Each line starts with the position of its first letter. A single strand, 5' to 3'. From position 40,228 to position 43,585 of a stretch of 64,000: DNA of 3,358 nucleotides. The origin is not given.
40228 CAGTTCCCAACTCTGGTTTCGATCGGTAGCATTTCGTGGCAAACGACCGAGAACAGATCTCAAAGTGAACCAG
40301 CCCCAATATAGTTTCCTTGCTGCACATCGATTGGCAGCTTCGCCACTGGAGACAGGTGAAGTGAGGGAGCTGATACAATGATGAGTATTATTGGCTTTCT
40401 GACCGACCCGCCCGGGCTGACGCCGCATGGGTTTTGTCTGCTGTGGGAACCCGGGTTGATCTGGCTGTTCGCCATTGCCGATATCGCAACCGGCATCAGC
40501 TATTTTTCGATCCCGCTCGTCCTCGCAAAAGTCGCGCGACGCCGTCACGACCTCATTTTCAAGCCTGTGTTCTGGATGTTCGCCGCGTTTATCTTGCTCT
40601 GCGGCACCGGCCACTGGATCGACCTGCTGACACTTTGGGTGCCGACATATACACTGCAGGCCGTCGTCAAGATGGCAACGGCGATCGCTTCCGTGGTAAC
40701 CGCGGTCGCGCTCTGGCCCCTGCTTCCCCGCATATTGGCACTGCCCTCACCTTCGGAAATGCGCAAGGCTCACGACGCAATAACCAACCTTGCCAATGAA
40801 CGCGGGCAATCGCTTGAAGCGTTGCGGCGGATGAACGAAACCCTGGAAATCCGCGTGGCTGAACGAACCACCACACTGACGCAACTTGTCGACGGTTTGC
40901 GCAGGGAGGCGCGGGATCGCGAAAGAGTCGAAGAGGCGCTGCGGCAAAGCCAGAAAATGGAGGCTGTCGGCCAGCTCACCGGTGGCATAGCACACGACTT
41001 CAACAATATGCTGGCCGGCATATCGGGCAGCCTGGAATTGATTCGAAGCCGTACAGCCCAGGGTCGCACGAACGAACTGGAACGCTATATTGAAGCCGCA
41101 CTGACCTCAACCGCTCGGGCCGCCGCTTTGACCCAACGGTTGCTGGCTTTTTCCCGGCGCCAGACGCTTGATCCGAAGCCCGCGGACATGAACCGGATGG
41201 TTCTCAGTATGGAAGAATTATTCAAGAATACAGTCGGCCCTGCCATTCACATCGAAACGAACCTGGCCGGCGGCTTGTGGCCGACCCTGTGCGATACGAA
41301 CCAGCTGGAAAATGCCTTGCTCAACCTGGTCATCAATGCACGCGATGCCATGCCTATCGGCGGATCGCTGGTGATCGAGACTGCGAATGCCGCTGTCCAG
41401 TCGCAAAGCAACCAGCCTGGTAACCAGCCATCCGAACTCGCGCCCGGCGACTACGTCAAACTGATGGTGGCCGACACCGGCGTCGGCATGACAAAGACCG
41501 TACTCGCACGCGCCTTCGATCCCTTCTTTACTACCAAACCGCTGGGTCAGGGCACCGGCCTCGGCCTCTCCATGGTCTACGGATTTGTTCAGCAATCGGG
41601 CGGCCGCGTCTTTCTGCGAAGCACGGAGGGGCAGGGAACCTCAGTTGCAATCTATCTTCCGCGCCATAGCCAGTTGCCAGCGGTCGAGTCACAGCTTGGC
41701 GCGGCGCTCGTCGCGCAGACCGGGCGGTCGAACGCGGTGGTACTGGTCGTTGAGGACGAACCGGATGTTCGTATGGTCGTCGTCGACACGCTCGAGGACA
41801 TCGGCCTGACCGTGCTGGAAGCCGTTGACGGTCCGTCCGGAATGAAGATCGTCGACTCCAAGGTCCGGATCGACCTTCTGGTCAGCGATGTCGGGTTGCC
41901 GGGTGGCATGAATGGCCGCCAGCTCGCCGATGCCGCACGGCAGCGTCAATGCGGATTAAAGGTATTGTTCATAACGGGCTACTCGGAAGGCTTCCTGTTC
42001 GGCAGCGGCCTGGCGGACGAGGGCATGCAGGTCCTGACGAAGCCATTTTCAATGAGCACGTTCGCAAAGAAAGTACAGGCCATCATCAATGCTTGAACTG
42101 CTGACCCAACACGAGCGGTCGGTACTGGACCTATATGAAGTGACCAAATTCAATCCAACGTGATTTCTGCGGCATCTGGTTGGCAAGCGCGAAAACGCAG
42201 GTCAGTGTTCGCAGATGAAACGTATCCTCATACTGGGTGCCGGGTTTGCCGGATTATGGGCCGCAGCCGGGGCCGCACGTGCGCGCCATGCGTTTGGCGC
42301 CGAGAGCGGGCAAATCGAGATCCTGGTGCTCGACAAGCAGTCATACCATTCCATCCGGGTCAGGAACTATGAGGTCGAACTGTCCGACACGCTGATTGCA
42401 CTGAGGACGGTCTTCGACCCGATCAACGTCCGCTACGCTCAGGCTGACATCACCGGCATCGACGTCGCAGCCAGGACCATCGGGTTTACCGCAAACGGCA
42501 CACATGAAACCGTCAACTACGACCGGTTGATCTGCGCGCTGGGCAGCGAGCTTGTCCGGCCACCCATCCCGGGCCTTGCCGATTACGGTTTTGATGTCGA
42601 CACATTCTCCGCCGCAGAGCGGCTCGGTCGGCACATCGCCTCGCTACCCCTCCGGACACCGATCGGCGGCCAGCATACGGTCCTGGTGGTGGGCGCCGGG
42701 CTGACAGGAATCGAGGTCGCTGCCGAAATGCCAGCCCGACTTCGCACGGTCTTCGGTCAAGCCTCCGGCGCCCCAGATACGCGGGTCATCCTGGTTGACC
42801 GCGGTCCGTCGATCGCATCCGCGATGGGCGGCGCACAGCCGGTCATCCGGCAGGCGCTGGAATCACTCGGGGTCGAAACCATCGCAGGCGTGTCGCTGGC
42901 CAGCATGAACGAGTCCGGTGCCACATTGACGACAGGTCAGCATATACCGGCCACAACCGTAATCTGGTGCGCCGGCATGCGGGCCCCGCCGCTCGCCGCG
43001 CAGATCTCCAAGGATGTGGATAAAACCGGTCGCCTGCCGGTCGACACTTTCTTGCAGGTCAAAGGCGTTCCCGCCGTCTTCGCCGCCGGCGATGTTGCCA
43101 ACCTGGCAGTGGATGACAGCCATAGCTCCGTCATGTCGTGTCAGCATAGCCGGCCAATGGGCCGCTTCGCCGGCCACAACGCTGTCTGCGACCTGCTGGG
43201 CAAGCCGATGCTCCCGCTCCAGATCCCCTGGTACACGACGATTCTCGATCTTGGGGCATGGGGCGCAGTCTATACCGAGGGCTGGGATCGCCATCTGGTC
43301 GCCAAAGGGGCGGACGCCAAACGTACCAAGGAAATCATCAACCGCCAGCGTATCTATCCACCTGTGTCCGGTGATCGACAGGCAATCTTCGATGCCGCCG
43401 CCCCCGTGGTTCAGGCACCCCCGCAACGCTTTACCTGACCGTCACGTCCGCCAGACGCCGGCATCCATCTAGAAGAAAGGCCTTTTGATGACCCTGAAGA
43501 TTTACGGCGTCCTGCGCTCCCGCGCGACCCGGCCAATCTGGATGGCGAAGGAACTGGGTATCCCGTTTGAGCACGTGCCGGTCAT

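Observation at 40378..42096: Putative bacterial ethylene receptor wired directly to a hybrid kinase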

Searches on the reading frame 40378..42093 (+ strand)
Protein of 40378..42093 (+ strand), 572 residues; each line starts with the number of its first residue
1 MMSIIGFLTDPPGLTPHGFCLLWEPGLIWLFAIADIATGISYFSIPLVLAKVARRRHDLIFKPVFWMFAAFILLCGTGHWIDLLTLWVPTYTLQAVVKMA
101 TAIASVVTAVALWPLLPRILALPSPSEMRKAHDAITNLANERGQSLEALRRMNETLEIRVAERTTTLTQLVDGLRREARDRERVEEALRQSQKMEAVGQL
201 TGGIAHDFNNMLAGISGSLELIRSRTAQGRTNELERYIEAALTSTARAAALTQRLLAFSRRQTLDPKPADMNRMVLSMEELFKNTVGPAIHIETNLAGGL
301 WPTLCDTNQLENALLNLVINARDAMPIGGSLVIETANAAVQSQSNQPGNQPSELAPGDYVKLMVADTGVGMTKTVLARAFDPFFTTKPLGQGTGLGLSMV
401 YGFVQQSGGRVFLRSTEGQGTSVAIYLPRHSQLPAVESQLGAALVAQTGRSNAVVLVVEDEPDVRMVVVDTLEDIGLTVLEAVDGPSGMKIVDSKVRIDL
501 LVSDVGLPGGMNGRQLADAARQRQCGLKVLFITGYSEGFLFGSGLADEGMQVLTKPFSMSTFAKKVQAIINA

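Call 3: search_protein_families(library=pfam, proteins=[window:40378-42093:+], max_evalue=1)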
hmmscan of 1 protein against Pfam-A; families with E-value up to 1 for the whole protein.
window:40378-42093:+ (572 aa): 5 families
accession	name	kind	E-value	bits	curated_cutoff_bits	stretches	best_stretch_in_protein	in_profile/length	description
PF25487.1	ETR1_N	-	9.1e-33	112.8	27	1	27-122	2-97/97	Ethylene receptor 1-like, N-terminal domain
PF02518.31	HATPase_c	-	4e-18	66.3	26.4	1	306-429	2-109/111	Histidine kinase-, DNA gyrase B-, and HSP90-like ATPase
PF00072.30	Response_reg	-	1.4e-16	61.1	30.2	1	455-566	1-110/111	Response regulator receiver domain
PF00512.31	HisKA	-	1.3e-09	38.4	26.9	1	198-262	3-64/66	His Kinase A (phospho-acceptor) domain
PF10090.15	HPTransfase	-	0.063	13.5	22.9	1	314-338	36-60/123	Histidine phosphotransferase C-terminal domain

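Call 4: search_protein_families(library=ncbifam, proteins=[window:40378-42093:+], max_evalue=1)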
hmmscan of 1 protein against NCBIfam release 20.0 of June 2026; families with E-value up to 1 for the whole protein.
window:40378-42093:+ (572 aa): 119 families (the best 25 are shown)
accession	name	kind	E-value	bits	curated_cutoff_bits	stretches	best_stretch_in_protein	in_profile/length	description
NF010076.0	PRK13557.1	subfamily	1.4e-114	383.4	631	1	181-571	147-534/540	histidine kinase famiy protein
NF046020.1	HisKinCckABruc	equivalog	4.5e-99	332.5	1000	1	179-570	462-867/868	cell cycle histidine kinase CckA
NF046026.1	HisKinCckACaul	equivalog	8.9e-82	275.2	1000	1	178-568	283-674/678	cell cycle histidine kinase CckA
NF010411.0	PRK13837.1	equivalog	7.1e-67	226.1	647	1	164-571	418-813/828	two-component system VirA-like sensor kinase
NF008468.0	PRK11360.1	equivalog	3.7e-44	151.1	646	1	180-432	379-611/616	two-component system sensor histidine kinase AtoS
NF052573.1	HisKinEspAMyxo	equivalog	2.2e-38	131.8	1400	1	175-534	362-714/755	serine histidine kinase EspA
NF052574.1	HisKinEspCMyxo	equivalog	9.4e-37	126.6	1200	1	160-534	381-747/785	serine histidine kinase EspC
NF007688.0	PRK10364.1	equivalog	1.6e-33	116.2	479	1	175-430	218-452/460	two-component system sensor histidine kinase ZraS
NF038348.1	T2SS_HK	subfamily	5.4e-31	107.6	450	2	232-428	395-572/574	histidine kinase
NF047466.1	hybrid_RR_LvrB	exception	4.1e-30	105.2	500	1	174-429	129-376/377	hybrid histidine kinase/response regulator LvrB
TIGR02956.1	TMAO_torS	equivalog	1.4e-25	89.6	676.5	1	134-517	403-764/967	TMAO reductase system sensor histidine kinase/response regulator TorS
NF047497.1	HK_LIC_12097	equivalog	2.1e-24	85.9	500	2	359-428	297-365/367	LIC_12097 family sensor histidine kinase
NF053867.1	SprKinKinDBac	equivalog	5.1e-20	71.4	775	1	182-431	271-499/500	sporulation kinase KinD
NF008099.0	PRK10841.1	equivalog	1.9e-19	68.9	920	2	443-534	815-904/949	two-component system sensor histidine kinase RcsC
TIGR02916.1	PEP_his_kin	equivalog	3.8e-19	68.7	300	1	181-428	459-679/679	XrtA/PEP-CTERM system histidine kinase PrsK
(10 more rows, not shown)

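Call 5: search_solved_structures(query=window:40378-42093:+, max_evalue=0.01, show_alignments=2)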
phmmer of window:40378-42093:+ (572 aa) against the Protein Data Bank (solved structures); distinct sequences matched with E-value up to 0.01: 131 (the best 60 are shown).
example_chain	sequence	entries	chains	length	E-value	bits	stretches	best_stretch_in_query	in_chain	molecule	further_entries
5idj_A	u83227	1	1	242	1.5e-44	155.8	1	188-430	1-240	Histidine kinase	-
28tm_A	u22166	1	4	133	2.1e-30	109.1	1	454-570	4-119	C-terminal domain of PAS domain-containing hybrid sensor histidine kinase/response regulat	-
5idm_A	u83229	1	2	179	3.4e-26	95.2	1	269-436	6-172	Cell cycle histidine kinase CckA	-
3d36_A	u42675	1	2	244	8e-23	84.1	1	190-432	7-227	Sporulation kinase B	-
8vc9_A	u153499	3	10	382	7.4e-20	74.3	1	174-428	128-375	Leptospira virulence regulator B (LvrB) | histidine kinase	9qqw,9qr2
9jfj_A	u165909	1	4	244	1e-19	73.9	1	179-429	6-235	Sensor histidine kinase ZraS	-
4gcz_A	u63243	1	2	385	7.5e-14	54.5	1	175-429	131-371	Blue-light photoreceptor, Sensor protein fixL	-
8a7f_A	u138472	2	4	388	1e-13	54.1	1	176-428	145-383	Putative Sensory box protein,Sensor protein FixL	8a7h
8a3u_A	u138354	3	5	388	1e-13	54.1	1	176-428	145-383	Putative Sensory box protein,Sensor protein FixL | Putative Sensory box protein,Putative Sensory box protein,Sensor protein FixL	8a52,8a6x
6tne_A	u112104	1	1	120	4.8e-12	48.5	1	455-568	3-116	Histidine kinase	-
3a0r_A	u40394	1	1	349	4.9e-12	48.5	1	158-418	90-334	Sensor protein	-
9p6i_A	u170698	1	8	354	6.3e-09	38.2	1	359-441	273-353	histidine kinase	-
8f71_A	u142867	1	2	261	2.4e-08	36.3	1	205-428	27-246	Histidine kinase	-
1mvo_A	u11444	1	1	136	9.9e-08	34.3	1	452-570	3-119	PhoP response regulator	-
4jas_A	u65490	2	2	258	1.7e-07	33.5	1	188-430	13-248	Histidine kinase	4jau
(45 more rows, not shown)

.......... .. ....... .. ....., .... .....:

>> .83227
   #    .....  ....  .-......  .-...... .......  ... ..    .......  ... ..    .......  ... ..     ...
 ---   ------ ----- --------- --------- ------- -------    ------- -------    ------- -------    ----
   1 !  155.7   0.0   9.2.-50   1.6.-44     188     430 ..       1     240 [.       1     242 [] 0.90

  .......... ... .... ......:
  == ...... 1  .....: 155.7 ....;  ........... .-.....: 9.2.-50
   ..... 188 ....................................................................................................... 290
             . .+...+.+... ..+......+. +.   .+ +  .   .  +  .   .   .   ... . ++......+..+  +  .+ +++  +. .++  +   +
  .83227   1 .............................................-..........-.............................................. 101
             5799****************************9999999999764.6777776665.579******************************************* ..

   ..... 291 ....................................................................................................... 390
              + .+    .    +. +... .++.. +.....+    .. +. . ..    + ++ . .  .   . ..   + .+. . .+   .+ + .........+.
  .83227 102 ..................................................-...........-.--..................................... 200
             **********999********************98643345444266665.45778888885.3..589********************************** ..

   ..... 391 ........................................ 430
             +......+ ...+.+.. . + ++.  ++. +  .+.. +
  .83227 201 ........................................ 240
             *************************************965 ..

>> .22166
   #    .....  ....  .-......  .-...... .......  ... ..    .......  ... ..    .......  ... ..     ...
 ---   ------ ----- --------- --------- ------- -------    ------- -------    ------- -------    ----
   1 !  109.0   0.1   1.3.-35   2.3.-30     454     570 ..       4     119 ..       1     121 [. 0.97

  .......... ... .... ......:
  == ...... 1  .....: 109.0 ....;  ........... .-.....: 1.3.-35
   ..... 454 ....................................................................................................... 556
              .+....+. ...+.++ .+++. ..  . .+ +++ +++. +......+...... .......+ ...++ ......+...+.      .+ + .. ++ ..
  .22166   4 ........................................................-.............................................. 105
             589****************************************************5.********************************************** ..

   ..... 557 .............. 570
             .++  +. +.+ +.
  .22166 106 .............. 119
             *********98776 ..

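Call 10: find_homologous_proteins(query=window:40378-42093:+, region=1-140)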
Query window:40378-42093:+, residues 1-140 (140 aa): 1411 proteins with E <= 0.001 among 1859 candidates; the best 120 are listed.
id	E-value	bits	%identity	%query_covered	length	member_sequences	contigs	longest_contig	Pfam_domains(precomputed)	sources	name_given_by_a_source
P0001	1.5e-85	303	100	100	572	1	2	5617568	PF02518.32,PF00512.32,PF25487.2,PF00072.31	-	-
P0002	2.2e-57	211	67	98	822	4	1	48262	PF08447.19,PF12860.14,PF08448.17,PF00563.26,PF00989.32,PF00990.27,PF25487.2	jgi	jgi:diguanylate cyclase (GGDEF)-like protein/PAS domain S-box-containing protein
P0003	3.4e-56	207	72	93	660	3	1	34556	PF08447.19,PF13426.14,PF08448.17,PF02518.32,PF00512.32,PF00989.32,PF25487.2,PF00072.31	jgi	jgi:PAS domain S-box-containing protein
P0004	4.1e-56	207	70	91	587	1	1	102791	PF02518.32,PF00512.32,PF25487.2,PF00072.31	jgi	jgi:signal transduction histidine kinase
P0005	4.3e-56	207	71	95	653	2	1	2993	PF13426.14,PF08448.17,PF02518.32,PF00512.32,PF00989.32,PF25487.2,PF00072.31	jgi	jgi:PAS domain S-box-containing protein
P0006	8.0e-56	206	66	98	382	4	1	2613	PF08447.19,PF13426.14,PF08448.17,PF00512.32,PF00989.32,PF25487.2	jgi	jgi:PAS domain S-box-containing protein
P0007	2.4e-55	205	69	96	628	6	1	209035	PF08447.19,PF13426.14,PF08448.17,PF02518.32,PF00989.32,PF25487.2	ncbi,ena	-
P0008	2.6e-55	204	67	96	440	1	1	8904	PF08447.19,PF13426.14,PF08448.17,PF00512.32,PF00989.32,PF25487.2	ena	-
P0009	2.4e-54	201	66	98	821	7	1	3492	PF08447.19,PF13426.14,PF12860.14,PF08448.17,PF00563.26,PF00989.32,PF00990.27,PF25487.2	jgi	jgi:diguanylate cyclase (GGDEF)-like protein/PAS domain S-box-containing protein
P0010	3.3e-54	201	68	95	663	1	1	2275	PF13426.14,PF13188.14,PF08448.17,PF02518.32,PF00512.32,PF00989.32,PF25487.2,PF00072.31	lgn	-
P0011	9.4e-54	199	66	96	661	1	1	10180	PF13426.14,PF13188.14,PF08448.17,PF02518.32,PF00512.32,PF00989.32,PF25487.2,PF00072.31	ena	-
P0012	1.1e-53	199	69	91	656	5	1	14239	PF13426.14,PF08448.17,PF02518.32,PF00512.32,PF00989.32,PF25487.2,PF00072.31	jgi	jgi:PAS domain S-box-containing protein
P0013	1.9e-53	198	68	95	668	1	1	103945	PF08447.19,PF13426.14,PF08448.17,PF02518.32,PF00512.32,PF00989.32,PF25487.2,PF00072.31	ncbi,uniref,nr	ncbi:PAS domain S-box protein [Belnapia sp. T18]|uniref:histidine kinase n=1 Tax=Belnapia arida TaxI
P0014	7.3e-53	196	66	93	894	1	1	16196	PF08447.19,PF13426.14,PF08448.17,PF02518.32,PF00512.32,PF00989.32,PF25487.2,PF00072.31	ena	-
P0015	8.0e-53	196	65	96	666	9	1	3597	PF13426.14,PF13188.14,PF02518.32,PF00512.32,PF00989.32,PF25487.2,PF00072.31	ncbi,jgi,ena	-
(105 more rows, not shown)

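Call 43: predict_structure(alignment_id=A2)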
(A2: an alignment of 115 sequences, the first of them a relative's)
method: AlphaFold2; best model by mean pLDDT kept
length: 572 residues; sequences in the alignment: 115
mean_pLDDT: 84.3   pTM: 0.51
mean pLDDT of the five models: 84.3, 82.7, 81.9, 81.4, 80.3
residues with pLDDT >= 90: 296; 70-90: 180; 50-70: 70; < 50: 26
segments of 3 or more residues with pLDDT < 50: 156-163, 436-449
pLDDT, mean of each block of 10 residues (from residue 1): 67 56 73 92 94 90 91 94 88 92 91 86 80 86 78 51 63 85 76 68 73 86 92 91 81 65 75 95 94 97 92 94 96 97 65 85 98 93 80 81 92 96 97 52 37 93 91 94 97 96 92 96 97 80 79 89 94 90
secondary structure, 60 per line:
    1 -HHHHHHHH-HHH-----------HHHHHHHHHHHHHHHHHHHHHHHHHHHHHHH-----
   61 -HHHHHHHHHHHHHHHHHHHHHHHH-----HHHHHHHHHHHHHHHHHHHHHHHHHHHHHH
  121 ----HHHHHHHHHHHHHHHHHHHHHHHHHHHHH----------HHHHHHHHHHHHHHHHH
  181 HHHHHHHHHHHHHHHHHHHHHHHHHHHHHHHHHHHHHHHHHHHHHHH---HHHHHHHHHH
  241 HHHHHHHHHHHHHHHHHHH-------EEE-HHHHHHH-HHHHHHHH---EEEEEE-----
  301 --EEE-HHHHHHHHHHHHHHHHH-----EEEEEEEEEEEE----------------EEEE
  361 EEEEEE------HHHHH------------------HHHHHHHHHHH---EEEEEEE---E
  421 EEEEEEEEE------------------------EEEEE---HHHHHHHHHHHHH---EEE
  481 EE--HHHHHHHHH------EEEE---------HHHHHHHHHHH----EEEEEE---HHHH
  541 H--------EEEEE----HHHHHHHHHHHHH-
elements in order: H2-9 H25-55 H62-85 H91-120 H125-153 H164-227 H231-259 E267-269 H271-277 H279-286 E290-295 E303-305 H307-323 E329-340 E357-366 H373-377 H396-406 E410-416 E420-429 E454-458 H462-474 E478-482 H485-493 E500-503 H513-523 E528-533 H537-541 E550-554 H559-571

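Call 47: fold_search(model_id=the predicted structure, library=pdb)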
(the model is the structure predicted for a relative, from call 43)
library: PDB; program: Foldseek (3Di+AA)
matches with E <= 10: 1464; with E <= 0.001: 747
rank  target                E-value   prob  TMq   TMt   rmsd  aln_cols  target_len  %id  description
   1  5idj                  1.9e-17  1.00  0.29  0.65  14.3       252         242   37  Bifunctional histidine kinase CckA (domains DHp-CA) in complex with ADP/Mg2+ (released 2016-10-05)
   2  5idm_B                1.7e-15  1.00  0.27  0.84   4.1       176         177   36  Bifunctional histidine kinase CckA (domain, CA) in complex with c-di-GMP and AMPPNP/Mg2+ (released 2016-10-05)
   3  8vc9_D                1.8e-15  1.00  0.27  0.40  21.0       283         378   27  Hybrid response regulator LvrB from Leptospira / phosphorylated REC form (released 2024-12-18)
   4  8vc9_C                2.3e-15  1.00  0.28  0.41  20.8       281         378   27  Hybrid response regulator LvrB from Leptospira / phosphorylated REC form (released 2024-12-18)
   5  8vc9_A                2.3e-15  1.00  0.27  0.40  20.6       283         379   26  Hybrid response regulator LvrB from Leptospira / phosphorylated REC form (released 2024-12-18)
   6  8vc9_F                2.6e-15  1.00  0.28  0.41  20.7       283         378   27  Hybrid response regulator LvrB from Leptospira / phosphorylated REC form (released 2024-12-18)
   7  5idm_A                2.7e-15  1.00  0.27  0.82   7.3       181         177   32  Bifunctional histidine kinase CckA (domain, CA) in complex with c-di-GMP and AMPPNP/Mg2+ (released 2016-10-05)
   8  8vc9_B                2.7e-15  1.00  0.27  0.41  20.5       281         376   26  Hybrid response regulator LvrB from Leptospira / phosphorylated REC form (released 2024-12-18)
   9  8vc9_E                5.6e-15  1.00  0.27  0.41  20.4       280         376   26  Hybrid response regulator LvrB from Leptospira / phosphorylated REC form (released 2024-12-18)
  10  9a5d_A                7.0e-15  1.00  0.34  0.32   5.8       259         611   20  Integrative model of WALK-YYCH by crosslinking MS and deep learning (released 2024-09-18)
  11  4u7o_A                2.1e-14  1.00  0.33  0.73   4.1       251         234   23  Active histidine kinase bound with ATP (released 2015-09-02)
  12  6rh0_B                2.2e-14  1.00  0.31  0.66   5.1       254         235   18  Revisiting pH-gated conformational switch. Complex HK853-RR468 pH 5.5 (released 2020-02-19)
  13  6azr_A                2.6e-14  1.00  0.31  0.68   5.0       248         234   19  Crystal structure of the T264A HK853cp-BeF3-RR468 complex (released 2017-12-27)
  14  5c93_B                3.3e-14  1.00  0.27  0.65   9.5       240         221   22  Histidine kinase with ATP (released 2016-07-27)
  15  9jfj_C                3.5e-14  1.00  0.29  0.66   8.1       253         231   26  Crystal structure of the cytoplasmic domain of ZraS in ADP-bound form (released 2025-03-26)
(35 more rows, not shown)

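Call 60: find_homologous_proteins(query=window:40378-42093:+, region=140-572)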
Query window:40378-42093:+, residues 140-572 (433 aa): 8000 proteins with E <= 0.001 among 8000 candidates; the best 120 are listed.
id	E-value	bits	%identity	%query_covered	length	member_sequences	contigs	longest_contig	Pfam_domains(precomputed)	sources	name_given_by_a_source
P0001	1.4e-274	928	100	100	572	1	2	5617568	PF02518.32,PF00512.32,PF25487.2,PF00072.31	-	-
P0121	1.7e-193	661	73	100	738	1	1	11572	PF00672.31,PF02518.32,PF00512.32,PF00072.31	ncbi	-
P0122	2.1e-190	651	72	99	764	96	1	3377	PF00672.31,PF02518.32,PF00512.32,PF00072.31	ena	-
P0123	6.2e-190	649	72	100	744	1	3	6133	PF00672.31,PF02518.32,PF00512.32,PF00072.31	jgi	jgi:signal transduction histidine kinase/CheY-like chemotaxis protein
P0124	1.9e-188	645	70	100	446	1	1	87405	PF02518.32,PF00512.32,PF00072.31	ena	-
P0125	1.0e-186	639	72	99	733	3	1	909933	PF00672.31,PF02518.32,PF00512.32,PF00072.31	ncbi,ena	-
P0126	1.4e-184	632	71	100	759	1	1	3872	PF00672.31,PF02518.32,PF00512.32,PF00072.31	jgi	jgi:signal transduction histidine kinase/CheY-like chemotaxis protein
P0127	9.7e-184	629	71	100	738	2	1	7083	PF00672.31,PF02518.32,PF00512.32,PF00072.31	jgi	jgi:signal transduction histidine kinase/CheY-like chemotaxis protein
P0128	1.6e-183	628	70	100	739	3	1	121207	PF00672.31,PF02518.32,PF00512.32,PF00072.31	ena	-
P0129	8.3e-183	626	71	99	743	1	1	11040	PF00672.31,PF02518.32,PF00512.32,PF00072.31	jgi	jgi:signal transduction histidine kinase/CheY-like chemotaxis protein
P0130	9.9e-182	622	70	100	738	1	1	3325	PF00672.31,PF02518.32,PF00512.32,PF00072.31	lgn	-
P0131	1.6e-180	619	70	100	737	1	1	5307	PF00672.31,PF02518.32,PF00512.32,PF00072.31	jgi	jgi:signal transduction histidine kinase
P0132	8.4e-180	616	70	100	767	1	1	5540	PF00672.31,PF02518.32,PF00512.32,PF00072.31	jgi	jgi:signal transduction histidine kinase/CheY-like chemotaxis protein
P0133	1.6e-179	615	69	100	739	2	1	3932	PF00672.31,PF02518.32,PF00512.32,PF00072.31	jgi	jgi:signal transduction histidine kinase/CheY-like chemotaxis protein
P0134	2.2e-177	608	71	96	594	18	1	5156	PF00672.31,PF02518.32,PF00512.32,PF00072.31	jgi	-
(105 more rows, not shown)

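Call 65: search_protein_families(library=pfam, proteins=[P0121], max_evalue=0.001)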
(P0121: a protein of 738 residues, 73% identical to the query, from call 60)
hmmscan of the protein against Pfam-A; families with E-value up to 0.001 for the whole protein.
P0121 (738 aa): 4 families
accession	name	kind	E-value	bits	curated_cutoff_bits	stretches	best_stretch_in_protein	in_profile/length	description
PF02518.31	HATPase_c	-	8.5e-20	71.7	26.4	1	471-594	2-109/111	Histidine kinase-, DNA gyrase B-, and HSP90-like ATPase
PF00072.30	Response_reg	-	2.8e-17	63.3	30.2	1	621-732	1-110/111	Response regulator receiver domain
PF00672.30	HAMP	-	1.2e-10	42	25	1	237-287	2-52/53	HAMP domain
PF00512.31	HisKA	-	8.6e-09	35.8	26.9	1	363-427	3-64/66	His Kinase A (phospho-acceptor) domain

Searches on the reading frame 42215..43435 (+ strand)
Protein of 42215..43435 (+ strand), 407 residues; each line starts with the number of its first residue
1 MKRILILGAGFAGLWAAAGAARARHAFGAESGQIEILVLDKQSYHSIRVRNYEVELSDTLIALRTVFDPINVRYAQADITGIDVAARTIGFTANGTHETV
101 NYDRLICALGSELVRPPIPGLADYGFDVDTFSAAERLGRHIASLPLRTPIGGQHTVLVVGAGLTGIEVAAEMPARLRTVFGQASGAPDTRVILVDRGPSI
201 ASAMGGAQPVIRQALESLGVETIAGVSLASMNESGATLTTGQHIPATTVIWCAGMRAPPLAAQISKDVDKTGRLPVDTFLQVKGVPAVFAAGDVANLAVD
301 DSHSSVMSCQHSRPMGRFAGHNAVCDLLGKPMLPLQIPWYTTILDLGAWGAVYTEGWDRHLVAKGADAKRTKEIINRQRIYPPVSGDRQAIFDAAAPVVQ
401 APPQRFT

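Call 40: search_protein_families(library=pfam, proteins=[window:42215-43435:+], max_evalue=0.001)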
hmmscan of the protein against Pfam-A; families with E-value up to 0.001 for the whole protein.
window:42215-43435:+ (407 aa): 4 families
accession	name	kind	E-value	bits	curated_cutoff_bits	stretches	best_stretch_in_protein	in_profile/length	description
PF07992.20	Pyr_redox_2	-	2.1e-37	129.6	26.1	1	3-315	2-290/291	Pyridine nucleotide-disulphide oxidoreductase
PF01266.30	DAO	-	3.4e-06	27.3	27.9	0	156-219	2-55/353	FAD dependent oxidoreductase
PF13450.12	NAD_binding_8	-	4.1e-05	24.2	21.9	0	6-54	1-40/68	NAD(P)-binding Rossmann-like domain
PF00070.33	Pyr_redox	-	0.00059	20.7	22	0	156-236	2-71/82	Pyridine nucleotide-disulphide oxidoreductase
